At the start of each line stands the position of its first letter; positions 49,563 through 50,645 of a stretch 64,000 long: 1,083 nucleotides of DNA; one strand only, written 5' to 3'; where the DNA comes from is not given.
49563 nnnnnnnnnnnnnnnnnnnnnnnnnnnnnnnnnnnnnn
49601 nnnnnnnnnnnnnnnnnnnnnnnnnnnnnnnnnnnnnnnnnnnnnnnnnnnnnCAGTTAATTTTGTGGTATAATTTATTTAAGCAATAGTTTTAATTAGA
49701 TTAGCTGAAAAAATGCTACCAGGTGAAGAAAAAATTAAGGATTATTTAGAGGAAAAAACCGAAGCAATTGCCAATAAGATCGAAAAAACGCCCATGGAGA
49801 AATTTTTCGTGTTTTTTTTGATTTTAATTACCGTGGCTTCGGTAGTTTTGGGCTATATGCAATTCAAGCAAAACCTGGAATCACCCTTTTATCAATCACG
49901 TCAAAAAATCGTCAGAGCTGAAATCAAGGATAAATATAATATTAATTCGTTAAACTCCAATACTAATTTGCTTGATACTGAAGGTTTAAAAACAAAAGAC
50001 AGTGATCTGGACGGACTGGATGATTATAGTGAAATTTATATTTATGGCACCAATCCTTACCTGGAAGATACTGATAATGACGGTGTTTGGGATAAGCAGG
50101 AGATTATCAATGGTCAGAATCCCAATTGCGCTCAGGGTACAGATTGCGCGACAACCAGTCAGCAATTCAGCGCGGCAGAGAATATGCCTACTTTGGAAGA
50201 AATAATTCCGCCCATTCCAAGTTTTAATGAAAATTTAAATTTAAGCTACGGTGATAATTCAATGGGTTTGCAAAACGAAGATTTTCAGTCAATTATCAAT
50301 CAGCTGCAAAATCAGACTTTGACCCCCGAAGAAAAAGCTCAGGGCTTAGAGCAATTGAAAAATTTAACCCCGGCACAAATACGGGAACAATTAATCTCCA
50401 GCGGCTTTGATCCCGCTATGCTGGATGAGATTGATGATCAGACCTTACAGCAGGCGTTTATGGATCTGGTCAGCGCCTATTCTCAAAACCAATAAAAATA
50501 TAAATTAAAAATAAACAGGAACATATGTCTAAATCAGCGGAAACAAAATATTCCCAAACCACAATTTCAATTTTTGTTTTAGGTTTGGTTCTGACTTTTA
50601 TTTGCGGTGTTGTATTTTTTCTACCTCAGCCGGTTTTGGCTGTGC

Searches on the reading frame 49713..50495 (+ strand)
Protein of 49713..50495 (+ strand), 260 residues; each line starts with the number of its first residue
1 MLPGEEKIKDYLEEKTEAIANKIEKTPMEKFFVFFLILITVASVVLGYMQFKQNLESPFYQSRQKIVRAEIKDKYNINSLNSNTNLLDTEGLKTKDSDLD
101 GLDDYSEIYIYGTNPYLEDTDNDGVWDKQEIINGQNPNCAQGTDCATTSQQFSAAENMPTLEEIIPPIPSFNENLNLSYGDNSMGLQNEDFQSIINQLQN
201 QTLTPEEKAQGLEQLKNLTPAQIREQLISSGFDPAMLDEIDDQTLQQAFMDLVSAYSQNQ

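Call 7: search_protein_families(library=pfam, proteins=[window:49713-50495:+], max_evalue=1)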
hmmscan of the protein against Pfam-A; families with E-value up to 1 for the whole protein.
window:49713-50495:+ (260 aa): 2 families
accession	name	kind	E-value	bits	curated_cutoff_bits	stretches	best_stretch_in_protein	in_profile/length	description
PF18884.5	TSP3_bac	-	2.2e-05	24.7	25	1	119-138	1-20/22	Bacterial TSP3 repeat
PF16848.10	SoDot-IcmSS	-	0.069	13.6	25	1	192-228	47-83/178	Substrate of the Dot/Icm secretion system, putative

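Call 8: search_protein_families(library=ncbifam, proteins=[window:49713-50495:+], max_evalue=1)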
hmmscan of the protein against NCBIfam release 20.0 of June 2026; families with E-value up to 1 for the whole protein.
window:49713-50495:+ (260 aa): 2 families
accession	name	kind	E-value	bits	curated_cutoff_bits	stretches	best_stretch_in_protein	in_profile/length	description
NF033765.2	gliding_CglD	equivalog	0.00014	19.8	400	1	92-150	75-140/1124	adventurous gliding motility lipoprotein CglD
NF047639.1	throspo3_MtsD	equivalog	0.0027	15.9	800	1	83-147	447-510/651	cell-cell cohesion protein MtsD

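Call 28: find_homologous_proteins(query=window:49713-50495:+)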
Query window:49713-50495:+ (260 aa): 74 proteins with E <= 0.001 among 752 candidates.
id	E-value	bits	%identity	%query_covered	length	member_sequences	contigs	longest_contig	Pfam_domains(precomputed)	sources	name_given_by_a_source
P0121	6.9e-166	568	100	100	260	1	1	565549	PF18884.6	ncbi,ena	-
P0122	6.0e-136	470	83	100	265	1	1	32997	-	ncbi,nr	ncbi:MAG: hypothetical protein NTX82_01770 [Candidatus Parcubacteria bacterium]|nr:hypothetical prot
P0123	2.8e-93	330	62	98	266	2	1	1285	-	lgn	-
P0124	3.5e-78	281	60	63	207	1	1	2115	-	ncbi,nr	ncbi:MAG: hypothetical protein NT116_02535, partial [Candidatus Parcubacteria bacterium]|nr:hypothet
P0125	5.3e-68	247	49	98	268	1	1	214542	-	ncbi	-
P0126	1.5e-67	246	50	97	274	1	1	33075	PF18884.6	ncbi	-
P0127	5.4e-67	244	50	97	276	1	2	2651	PF18884.6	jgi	jgi:hypothetical protein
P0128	6.9e-66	240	46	99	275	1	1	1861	PF18884.6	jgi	jgi:hypothetical protein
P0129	7.0e-66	240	47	98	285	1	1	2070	PF18884.6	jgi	jgi:hypothetical protein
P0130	5.2e-65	238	47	98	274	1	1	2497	PF18884.6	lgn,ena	-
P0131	9.6e-65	237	45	98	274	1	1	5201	PF18884.6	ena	-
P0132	1.1e-64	237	46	98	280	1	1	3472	PF18884.6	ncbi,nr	ncbi:MAG: hypothetical protein NT116_03840 [Candidatus Parcubacteria bacterium]|nr:hypothetical prot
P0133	3.0e-64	235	46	99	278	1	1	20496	PF18884.6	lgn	-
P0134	3.7e-64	235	48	97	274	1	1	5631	PF18884.6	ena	-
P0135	7.3e-64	234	45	93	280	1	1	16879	PF18884.6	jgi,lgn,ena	-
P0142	1.5e-60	223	47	98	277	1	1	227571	PF18884.6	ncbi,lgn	-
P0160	2.2e-56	209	43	98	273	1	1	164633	-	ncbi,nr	ncbi:MAG: hypothetical protein NTZ49_02725 [Candidatus Parcubacteria bacterium]|nr:hypothetical prot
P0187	2.5e-26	111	31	97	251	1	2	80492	-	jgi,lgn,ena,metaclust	metaclust:\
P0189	1.0e-25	109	31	92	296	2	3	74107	PF18884.6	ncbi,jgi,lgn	-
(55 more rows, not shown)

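Call 29: find_encoding_contigs(protein=P0160, flank=10000, max_places=1)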
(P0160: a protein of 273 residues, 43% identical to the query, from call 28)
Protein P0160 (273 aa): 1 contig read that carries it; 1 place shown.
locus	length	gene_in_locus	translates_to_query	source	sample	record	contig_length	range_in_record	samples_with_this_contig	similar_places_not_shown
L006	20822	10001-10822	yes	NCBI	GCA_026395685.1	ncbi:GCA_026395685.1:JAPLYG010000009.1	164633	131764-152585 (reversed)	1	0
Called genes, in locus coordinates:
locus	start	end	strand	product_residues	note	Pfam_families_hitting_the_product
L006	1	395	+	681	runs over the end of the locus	PF03477:ATP-cone, PF13597:NRDD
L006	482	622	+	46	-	PF13597:NRDD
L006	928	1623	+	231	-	PF13353:Fer4_12, PF04055:Radical_SAM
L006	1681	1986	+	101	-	PF01035:DNA_binding_1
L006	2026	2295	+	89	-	-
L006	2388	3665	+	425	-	PF10459:Peptidase_S46 (faint), PF00089:Trypsin, PF13365:Trypsin_2, PF13180:PDZ_2, PF00595:PDZ (weak), PF17820:PDZ_6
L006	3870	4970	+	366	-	PF03462:PCRF, PF00472:RF-1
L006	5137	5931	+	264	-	PF10502:Peptidase_S26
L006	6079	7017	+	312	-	PF01073:3Beta_HSD, PF01370:Epimerase, PF02719:Polysacc_synt_2, PF04321:RmlD_sub_bind, PF05368:NmrA (weak), PF16363:GDP_Man_Dehyd, PF13460:NAD_binding_10, PF07993:NAD_binding_4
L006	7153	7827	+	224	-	PF00535:Glycos_transf_2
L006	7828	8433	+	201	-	PF01797:Y1_Tnp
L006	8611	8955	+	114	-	PF10066:DUF2304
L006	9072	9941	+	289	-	PF00398:RrnaAD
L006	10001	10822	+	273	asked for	-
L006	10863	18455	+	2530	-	-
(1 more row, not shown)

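Call 30: find_encoding_contigs(protein=P0142, flank=10000, max_places=1)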
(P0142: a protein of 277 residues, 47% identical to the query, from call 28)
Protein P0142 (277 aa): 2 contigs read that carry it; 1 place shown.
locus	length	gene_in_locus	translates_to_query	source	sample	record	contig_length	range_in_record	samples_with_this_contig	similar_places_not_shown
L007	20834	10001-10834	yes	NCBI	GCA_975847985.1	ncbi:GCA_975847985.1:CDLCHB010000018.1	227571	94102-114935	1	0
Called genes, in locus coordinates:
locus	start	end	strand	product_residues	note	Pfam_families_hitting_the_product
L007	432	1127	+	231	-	PF04055:Radical_SAM, PF13353:Fer4_12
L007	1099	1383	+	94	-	-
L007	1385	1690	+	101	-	PF01035:DNA_binding_1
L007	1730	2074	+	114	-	-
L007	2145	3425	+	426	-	PF10459:Peptidase_S46 (faint), PF00089:Trypsin, PF13365:Trypsin_2, PF13180:PDZ_2, PF00595:PDZ, PF17820:PDZ_6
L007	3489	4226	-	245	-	PF00535:Glycos_transf_2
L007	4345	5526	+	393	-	PF03462:PCRF, PF00472:RF-1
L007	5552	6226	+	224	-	PF00535:Glycos_transf_2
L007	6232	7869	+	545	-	PF00128:Alpha-amylase, PF16657:Malt_amylase_C (weak)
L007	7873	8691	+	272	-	PF00480:ROK, PF02685:Glucokinase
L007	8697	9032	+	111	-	PF10066:DUF2304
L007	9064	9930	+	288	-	PF00398:RrnaAD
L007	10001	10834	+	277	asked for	PF18884:TSP3_bac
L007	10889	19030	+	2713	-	PF02018:CBM_4_9 (faint)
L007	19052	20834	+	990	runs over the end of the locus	-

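Call 31: find_encoding_contigs(protein=P0187, flank=10000, max_places=1)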
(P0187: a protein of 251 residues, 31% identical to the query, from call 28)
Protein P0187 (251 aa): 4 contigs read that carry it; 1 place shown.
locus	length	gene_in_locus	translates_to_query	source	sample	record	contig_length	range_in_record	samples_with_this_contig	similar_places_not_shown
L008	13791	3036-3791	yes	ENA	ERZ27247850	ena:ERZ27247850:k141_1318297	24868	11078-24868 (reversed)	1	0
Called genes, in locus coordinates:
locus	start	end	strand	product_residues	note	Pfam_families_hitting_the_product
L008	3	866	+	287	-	?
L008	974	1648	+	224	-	PF00535:Glycos_transf_2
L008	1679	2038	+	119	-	PF10066:DUF2304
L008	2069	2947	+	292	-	PF00398:RrnaAD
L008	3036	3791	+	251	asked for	-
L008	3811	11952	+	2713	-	PF02018:CBM_4_9 (faint)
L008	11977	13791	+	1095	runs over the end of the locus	-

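Call 56: find_related_loci(query=A2, collection=metagenome_contigs, flank=10000)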
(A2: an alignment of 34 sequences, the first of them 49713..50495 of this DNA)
Query A2 (260 aa) in metagenome_contigs; peptide patterns used: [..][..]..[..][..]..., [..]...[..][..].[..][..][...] (x = any residue, [..] = any of these).
600 stretches matched a pattern (row limit reached: there are more); 14 encode a relative of the query (tblastn E <= 1e-3); 14 distinct loci.
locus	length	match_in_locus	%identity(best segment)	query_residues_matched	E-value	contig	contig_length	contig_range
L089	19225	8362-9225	47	1-256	6e-77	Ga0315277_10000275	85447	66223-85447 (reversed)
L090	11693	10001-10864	45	1-256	2e-74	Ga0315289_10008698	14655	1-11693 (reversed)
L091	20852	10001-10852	48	1-256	2e-73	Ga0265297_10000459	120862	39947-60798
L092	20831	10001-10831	46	1-256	5e-70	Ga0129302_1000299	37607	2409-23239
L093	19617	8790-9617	46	1-256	7e-70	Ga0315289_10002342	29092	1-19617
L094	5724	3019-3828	46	1-256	5e-69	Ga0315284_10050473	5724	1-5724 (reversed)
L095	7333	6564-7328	50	1-238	2e-66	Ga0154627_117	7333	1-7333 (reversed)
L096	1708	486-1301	42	4-259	4e-67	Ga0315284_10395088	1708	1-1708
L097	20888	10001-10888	39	1-256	3e-62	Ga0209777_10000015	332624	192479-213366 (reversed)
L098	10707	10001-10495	57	1-157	8e-57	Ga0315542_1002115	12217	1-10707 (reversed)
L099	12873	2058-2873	40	5-256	4e-53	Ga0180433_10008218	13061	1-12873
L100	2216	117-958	38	1-256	7e-52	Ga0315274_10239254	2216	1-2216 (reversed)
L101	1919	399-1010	32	22-255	4e-29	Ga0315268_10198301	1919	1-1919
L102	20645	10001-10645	31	21-259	5e-18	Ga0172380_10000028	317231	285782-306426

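Call 59: find_encoding_contigs(protein=P0189, flank=10000, max_places=1)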
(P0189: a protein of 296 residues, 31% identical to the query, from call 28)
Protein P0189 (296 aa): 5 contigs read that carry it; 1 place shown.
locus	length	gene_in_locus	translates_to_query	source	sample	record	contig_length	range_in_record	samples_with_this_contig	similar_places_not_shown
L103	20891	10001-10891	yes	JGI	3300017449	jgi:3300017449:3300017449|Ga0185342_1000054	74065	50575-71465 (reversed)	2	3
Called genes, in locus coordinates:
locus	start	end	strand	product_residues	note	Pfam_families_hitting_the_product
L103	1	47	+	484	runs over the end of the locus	PF00512:HisKA, PF02518:HATPase_c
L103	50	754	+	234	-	-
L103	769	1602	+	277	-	PF00072:Response_reg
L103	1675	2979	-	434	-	PF23473:LysM3_LYK4_5 (faint), PF01476:LysM, PF01551:Peptidase_M23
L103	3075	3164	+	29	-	-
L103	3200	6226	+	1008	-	PF00133:tRNA-synt_1, PF01406:tRNA-synt_1e (faint), PF09334:tRNA-synt_1g, PF13603:tRNA-synt_1_2, PF00133:tRNA-synt_1, PF08264:Anticodon_1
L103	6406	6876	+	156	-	-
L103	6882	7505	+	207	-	PF01300:Sua5_yciO_yrdC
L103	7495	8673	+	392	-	PF07690:MFS_1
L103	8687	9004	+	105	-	PF05635:23S_rRNA_IVP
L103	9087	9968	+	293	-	PF00398:RrnaAD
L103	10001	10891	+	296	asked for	PF18884:TSP3_bac (faint)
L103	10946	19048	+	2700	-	PF02018:CBM_4_9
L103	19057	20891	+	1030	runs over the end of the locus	-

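Call 74: predict_structure(alignment_id=A2)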
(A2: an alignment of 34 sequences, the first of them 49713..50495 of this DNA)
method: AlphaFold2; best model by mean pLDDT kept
length: 260 residues; sequences in the alignment: 34
mean_pLDDT: 72.1   pTM: 0.30
mean pLDDT of the five models: 72.1, 70.9, 70.2, 69.6, 66.3
residues with pLDDT >= 90: 50; 70-90: 111; 50-70: 52; < 50: 47
segments of 3 or more residues with pLDDT < 50: 1-4, 79-83, 147-160, 164-187
pLDDT, mean of each block of 10 residues (from residue 1): 53 58 66 94 96 86 77 62 58 88 89 91 91 88 61 43 43 35 40 64 75 82 84 86 87 76
secondary structure, 60 per line:
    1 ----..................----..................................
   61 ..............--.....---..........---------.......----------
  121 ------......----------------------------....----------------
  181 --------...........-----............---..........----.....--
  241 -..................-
elements in order: H5-22 H27-74 H77-81 H85-94 H104-110 H127-132 H161-164 H189-199 H205-216 H220-229 H234-238 H242-259

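Call 77: fold_search(model_id=the predicted structure, library=pdb)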
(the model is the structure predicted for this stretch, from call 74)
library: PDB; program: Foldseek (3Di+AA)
matches with E <= 10: 31; with E <= 0.001: 0
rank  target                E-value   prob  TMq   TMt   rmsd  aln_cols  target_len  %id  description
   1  7c7r_A                9.9e-02  1.00  0.18  0.11   1.3        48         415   35  Biofilm associated protein - B domain (released 2021-05-12)
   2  7c7u_B                6.1e-01  0.99  0.16  0.07   1.2        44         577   39  Biofilm associated protein - BSP domain (released 2021-05-12)
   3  7c7u_A                6.1e-01  0.99  0.16  0.07   1.2        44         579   39  Biofilm associated protein - BSP domain (released 2021-05-12)
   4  7di3                  2.5e+00  0.25  0.19  0.14   7.0        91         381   22  Cytochrome P450 (CYP105D18) W.T. (released 2021-07-14)
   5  9uaq_D                3.4e+00  0.09  0.13  0.14  12.0       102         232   14  CryoEM structure of GFP-like protein from Aequorea coerulescens with Trimbody (released 2026-02-11)
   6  9fia_Bk               3.5e+00  0.05  0.20  0.14  29.5       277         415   13  SSU(body) structure derived from the SSU sample of the mitoribosome from T. gondii. (released 2024-12-11)
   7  9u7x                  4.5e+00  0.16  0.19  0.13   7.0        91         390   23  Crystal structure of the CYP105D18 mutant F191A from Streptomyces laurentii (released 2026-04-01)
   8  5ui8_I                4.5e+00  0.08  0.10  0.03  16.6        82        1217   15  structure of sigmaN-holoenzyme (released 2017-02-22)
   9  8v87_w                4.5e+00  0.01  0.10  0.09  30.1       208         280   18  60S ribosome biogenesis intermediate (Dbp10 post-catalytic structure - Overall map) (released 2024-05-01)
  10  7dls                  4.7e+00  0.20  0.18  0.13   4.8        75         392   20  Cytochrome P450 (CYP105D18) complex with papaverine (released 2021-07-14)
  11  5y1i_A                5.3e+00  0.14  0.17  0.13   6.1        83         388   16  The crystal structure of GfsF (released 2017-09-13)
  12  6awb_03               5.6e+00  0.07  0.11  0.03  15.8        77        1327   13  Structure of 30S ribosomal subunit and RNA polymerase complex in non-rotated state (released 2017-10-18)
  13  1rom                  5.9e+00  0.15  0.18  0.13   5.8        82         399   17  CRYSTAL STRUCTURE OF NITRIC REDUCTASE FROM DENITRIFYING FUNGUS FUSARIUM OXYSPORUM (released 1997-10-15)
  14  8j07_c2               5.9e+00  0.04  0.19  0.10  22.8       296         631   14  96nm repeat of human respiratory doublet microtubule and associated axonemal complexes (released 2023-07-26)
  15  1ulw                  6.3e+00  0.21  0.19  0.13   5.1        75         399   17  Crystal structure of P450nor Ser73Gly/Ser75Gly mutant (released 2004-10-05)
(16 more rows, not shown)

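Call 91: search_protein_families(library=pfam, alignment_id=A2, max_evalue=0.001)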
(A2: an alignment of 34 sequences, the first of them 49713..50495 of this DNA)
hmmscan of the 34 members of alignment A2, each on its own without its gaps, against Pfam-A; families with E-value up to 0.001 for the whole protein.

A. member 1, window:49713-50495:+ (260 aa): 1 family
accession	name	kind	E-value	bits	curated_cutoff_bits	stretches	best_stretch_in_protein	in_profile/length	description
PF18884.5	TSP3_bac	-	2.2e-05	24.7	25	0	119-138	1-20/22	Bacterial TSP3 repeat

B. families by the number of members that match (of 34 scanned): 2 families
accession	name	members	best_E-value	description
PF18884.5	TSP3_bac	25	1.4e-11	Bacterial TSP3 repeat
PF04760.21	IF2_N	1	0.00093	Translation initiation factor IF-2, N-terminal region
